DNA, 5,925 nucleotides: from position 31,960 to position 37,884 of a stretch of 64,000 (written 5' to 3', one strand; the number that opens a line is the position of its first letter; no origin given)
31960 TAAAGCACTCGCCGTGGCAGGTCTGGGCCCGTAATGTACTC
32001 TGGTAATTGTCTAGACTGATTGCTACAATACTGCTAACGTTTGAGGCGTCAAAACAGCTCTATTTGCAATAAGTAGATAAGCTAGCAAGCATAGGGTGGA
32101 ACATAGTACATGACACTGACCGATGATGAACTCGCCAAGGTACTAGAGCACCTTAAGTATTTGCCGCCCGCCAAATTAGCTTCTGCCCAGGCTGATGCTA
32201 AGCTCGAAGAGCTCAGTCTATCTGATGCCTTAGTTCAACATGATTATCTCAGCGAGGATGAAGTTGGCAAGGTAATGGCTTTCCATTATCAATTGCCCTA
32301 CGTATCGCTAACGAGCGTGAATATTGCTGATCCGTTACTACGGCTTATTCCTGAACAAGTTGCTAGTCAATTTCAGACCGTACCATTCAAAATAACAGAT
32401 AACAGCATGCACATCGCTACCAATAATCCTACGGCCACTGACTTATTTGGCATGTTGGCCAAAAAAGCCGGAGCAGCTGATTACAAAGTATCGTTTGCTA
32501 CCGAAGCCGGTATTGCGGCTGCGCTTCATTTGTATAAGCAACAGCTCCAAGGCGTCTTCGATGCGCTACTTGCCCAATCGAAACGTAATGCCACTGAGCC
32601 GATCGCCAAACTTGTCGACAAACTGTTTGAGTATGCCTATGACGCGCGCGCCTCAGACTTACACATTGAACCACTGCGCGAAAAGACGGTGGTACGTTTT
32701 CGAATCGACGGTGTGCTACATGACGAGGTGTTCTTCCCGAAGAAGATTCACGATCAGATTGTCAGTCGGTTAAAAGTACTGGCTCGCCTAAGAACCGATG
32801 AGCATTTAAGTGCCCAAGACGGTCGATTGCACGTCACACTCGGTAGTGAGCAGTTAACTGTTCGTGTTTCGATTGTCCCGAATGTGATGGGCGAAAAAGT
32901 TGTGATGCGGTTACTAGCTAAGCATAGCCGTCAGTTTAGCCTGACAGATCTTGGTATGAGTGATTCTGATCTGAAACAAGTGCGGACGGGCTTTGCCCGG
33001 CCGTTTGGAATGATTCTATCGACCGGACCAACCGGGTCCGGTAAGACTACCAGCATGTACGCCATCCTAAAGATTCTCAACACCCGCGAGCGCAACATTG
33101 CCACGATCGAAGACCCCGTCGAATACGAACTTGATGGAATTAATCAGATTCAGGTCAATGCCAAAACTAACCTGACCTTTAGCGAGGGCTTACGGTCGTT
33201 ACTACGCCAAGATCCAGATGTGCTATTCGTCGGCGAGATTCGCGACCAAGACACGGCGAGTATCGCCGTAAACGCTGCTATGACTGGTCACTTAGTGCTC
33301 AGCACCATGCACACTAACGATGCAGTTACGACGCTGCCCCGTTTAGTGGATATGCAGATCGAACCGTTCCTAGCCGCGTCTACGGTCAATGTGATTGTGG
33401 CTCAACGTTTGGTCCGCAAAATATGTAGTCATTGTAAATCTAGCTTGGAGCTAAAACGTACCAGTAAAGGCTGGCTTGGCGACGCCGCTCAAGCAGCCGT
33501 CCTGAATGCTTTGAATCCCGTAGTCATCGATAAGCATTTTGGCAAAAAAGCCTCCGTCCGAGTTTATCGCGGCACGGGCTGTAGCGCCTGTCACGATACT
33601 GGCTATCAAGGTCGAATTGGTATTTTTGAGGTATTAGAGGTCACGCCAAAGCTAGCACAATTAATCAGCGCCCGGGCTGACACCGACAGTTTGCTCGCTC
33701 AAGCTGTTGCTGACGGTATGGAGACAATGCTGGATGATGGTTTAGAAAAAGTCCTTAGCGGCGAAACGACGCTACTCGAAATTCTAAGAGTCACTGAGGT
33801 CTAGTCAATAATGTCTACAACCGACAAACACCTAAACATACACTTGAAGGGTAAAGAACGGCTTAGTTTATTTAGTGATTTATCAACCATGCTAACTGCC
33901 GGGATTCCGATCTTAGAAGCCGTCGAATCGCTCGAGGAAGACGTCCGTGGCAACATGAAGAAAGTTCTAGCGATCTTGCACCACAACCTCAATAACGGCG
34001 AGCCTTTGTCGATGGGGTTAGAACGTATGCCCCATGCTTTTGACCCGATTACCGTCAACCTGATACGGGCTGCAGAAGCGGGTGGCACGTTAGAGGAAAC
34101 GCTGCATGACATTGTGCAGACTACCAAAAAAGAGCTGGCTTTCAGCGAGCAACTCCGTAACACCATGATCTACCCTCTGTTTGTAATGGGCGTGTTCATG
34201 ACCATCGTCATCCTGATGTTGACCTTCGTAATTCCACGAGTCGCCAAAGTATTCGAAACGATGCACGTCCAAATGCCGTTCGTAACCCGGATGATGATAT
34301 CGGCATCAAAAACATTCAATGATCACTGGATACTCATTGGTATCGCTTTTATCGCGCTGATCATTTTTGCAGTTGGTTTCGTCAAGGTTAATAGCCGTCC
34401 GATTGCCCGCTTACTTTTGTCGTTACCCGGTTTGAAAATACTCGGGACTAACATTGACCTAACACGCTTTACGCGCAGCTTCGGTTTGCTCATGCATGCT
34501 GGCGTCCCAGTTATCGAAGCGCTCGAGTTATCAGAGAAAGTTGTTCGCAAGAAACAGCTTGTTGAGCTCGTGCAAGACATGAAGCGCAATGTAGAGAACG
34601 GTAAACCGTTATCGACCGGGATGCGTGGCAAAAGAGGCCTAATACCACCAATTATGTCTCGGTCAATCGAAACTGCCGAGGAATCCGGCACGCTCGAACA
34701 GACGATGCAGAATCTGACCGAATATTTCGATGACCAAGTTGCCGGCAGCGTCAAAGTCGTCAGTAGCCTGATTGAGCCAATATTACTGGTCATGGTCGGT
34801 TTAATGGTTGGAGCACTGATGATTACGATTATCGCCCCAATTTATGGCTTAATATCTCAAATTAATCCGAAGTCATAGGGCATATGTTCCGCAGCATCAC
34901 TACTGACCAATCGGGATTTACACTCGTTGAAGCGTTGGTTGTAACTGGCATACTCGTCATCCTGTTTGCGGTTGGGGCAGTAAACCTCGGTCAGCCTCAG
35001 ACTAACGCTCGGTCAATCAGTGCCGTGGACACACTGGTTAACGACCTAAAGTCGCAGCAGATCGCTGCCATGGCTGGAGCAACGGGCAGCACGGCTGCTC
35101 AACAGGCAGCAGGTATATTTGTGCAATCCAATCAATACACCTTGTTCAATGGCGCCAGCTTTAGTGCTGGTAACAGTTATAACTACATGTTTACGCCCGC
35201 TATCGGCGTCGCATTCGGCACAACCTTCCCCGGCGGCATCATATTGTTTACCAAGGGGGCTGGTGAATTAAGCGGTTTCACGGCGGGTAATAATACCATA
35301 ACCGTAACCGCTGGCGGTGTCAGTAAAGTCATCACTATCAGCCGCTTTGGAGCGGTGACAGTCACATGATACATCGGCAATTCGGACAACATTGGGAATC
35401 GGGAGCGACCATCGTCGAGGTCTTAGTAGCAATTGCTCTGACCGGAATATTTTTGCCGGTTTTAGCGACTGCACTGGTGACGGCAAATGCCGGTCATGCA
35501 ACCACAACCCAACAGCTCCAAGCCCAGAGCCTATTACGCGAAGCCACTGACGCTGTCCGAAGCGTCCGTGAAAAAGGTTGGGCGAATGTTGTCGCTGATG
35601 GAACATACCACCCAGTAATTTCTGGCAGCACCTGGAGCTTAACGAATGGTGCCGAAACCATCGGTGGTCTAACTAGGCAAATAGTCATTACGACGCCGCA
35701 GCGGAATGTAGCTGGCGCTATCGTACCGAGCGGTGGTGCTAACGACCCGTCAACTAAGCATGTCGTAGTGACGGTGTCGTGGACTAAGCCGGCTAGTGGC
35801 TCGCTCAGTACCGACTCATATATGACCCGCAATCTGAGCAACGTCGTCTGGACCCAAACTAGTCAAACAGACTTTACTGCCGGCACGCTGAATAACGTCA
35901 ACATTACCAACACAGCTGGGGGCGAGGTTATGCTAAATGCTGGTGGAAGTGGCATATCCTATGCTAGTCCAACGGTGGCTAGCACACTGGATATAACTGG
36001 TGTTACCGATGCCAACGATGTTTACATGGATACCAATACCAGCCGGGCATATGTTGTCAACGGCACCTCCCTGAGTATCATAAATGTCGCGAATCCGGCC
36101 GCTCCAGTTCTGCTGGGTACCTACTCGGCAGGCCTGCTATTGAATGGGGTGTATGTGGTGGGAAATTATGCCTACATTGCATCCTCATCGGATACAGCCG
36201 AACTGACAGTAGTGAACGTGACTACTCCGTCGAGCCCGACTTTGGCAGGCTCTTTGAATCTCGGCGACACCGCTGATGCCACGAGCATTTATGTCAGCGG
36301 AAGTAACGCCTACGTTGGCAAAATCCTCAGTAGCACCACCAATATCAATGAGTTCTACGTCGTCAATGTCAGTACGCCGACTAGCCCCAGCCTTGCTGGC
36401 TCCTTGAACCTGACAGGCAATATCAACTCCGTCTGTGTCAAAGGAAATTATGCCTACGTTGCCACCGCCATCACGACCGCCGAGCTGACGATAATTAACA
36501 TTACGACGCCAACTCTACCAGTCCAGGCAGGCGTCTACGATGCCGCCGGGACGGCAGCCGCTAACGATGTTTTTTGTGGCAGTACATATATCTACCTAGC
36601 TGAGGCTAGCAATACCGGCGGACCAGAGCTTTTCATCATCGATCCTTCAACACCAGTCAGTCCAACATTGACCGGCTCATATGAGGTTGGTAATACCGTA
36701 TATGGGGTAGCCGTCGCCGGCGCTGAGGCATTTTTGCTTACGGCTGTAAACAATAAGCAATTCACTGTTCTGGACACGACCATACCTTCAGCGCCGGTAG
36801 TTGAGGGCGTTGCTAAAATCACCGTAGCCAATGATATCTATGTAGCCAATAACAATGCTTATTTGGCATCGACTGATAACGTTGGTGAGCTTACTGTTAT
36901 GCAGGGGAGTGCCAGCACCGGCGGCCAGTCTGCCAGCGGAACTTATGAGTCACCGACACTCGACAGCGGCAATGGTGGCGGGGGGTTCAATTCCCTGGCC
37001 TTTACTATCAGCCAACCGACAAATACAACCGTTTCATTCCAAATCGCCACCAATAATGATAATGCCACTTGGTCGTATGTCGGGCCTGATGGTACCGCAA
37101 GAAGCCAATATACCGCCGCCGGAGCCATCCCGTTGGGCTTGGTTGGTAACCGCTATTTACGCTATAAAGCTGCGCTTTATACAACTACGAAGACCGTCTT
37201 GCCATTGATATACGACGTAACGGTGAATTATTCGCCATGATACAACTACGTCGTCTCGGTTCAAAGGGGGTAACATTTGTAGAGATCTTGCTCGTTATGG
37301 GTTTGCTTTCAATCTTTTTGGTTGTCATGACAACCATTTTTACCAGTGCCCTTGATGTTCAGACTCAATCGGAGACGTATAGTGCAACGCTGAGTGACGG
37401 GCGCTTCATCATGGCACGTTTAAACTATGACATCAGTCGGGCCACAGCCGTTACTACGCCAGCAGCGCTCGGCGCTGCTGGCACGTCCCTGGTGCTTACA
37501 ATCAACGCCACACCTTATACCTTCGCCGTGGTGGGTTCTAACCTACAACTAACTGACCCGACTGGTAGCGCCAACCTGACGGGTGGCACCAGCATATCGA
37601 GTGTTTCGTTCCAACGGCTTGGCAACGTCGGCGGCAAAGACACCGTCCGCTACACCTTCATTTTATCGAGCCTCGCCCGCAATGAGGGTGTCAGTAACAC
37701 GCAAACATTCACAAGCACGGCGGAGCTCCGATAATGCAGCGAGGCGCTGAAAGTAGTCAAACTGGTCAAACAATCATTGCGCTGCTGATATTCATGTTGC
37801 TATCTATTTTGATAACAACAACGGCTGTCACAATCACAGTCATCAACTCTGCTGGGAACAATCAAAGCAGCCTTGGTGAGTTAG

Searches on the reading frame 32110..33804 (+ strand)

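Call 5: search_protein_families(library=pfam, proteins=[window:32110-33804:+], max_evalue=0.01)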
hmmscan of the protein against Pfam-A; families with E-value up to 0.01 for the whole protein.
window:32110-33804:+ (564 aa): 2 families
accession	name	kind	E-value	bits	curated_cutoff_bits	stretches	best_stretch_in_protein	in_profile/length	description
PF00437.27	T2SSE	-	2.4e-124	415.2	24.9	1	161-560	4-370/370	Type II/IV secretion system protein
PF05157.20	MshEN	-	8.6e-11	42.1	23.1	1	60-145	1-86/90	MshEN domain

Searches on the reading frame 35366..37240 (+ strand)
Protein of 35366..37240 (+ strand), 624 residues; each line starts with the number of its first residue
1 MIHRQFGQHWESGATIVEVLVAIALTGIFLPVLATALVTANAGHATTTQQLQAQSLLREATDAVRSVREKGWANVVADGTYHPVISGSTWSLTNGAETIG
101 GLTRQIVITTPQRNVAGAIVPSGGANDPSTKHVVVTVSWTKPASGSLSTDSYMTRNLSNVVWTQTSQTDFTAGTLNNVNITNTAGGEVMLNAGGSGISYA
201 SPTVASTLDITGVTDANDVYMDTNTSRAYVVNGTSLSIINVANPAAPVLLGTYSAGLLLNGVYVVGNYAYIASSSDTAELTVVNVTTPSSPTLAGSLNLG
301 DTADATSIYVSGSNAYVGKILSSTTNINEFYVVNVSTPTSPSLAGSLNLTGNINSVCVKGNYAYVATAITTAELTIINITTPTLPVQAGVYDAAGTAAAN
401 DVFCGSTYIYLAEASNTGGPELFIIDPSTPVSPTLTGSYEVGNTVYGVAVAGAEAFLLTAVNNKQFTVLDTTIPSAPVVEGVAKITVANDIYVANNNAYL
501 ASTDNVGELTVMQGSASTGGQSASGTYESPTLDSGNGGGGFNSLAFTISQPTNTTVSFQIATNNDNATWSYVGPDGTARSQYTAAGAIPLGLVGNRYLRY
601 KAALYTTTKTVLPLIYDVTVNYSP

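Call 5: search_protein_families(library=pfam, proteins=[window:35366-37240:+], max_evalue=0.01)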
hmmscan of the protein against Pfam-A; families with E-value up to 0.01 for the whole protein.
window:35366-37240:+ (624 aa): 2 families
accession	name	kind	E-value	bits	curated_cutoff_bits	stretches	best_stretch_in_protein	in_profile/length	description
PF08309.17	LVIVD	-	1.3e-22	79.3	20.2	2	262-298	7-41/42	LVIVD repeat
PF09826.15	Beta_propel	-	1.3e-06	28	22.4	1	226-564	22-239/495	Beta propeller domain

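Call 61: search_protein_families(library=ncbifam, proteins=[window:35366-37240:+], max_evalue=0.01)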
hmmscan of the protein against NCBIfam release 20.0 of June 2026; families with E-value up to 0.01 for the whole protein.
window:35366-37240:+ (624 aa): 0 families

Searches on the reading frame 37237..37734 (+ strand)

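Call 5: search_protein_families(library=pfam, proteins=[window:37237-37734:+], max_evalue=0.01)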
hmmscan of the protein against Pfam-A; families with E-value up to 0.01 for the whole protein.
window:37237-37734:+ (165 aa): 2 families
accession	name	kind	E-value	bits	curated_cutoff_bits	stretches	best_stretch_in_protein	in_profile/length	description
PF23928.1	DUF7266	-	0.0059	16.8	27.6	1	15-113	10-105/145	Family of unknown function (DUF7266)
PF07963.17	N_methyl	-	0.0098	15.9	21.2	0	9-31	4-26/27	Prokaryotic N-terminal methylation motif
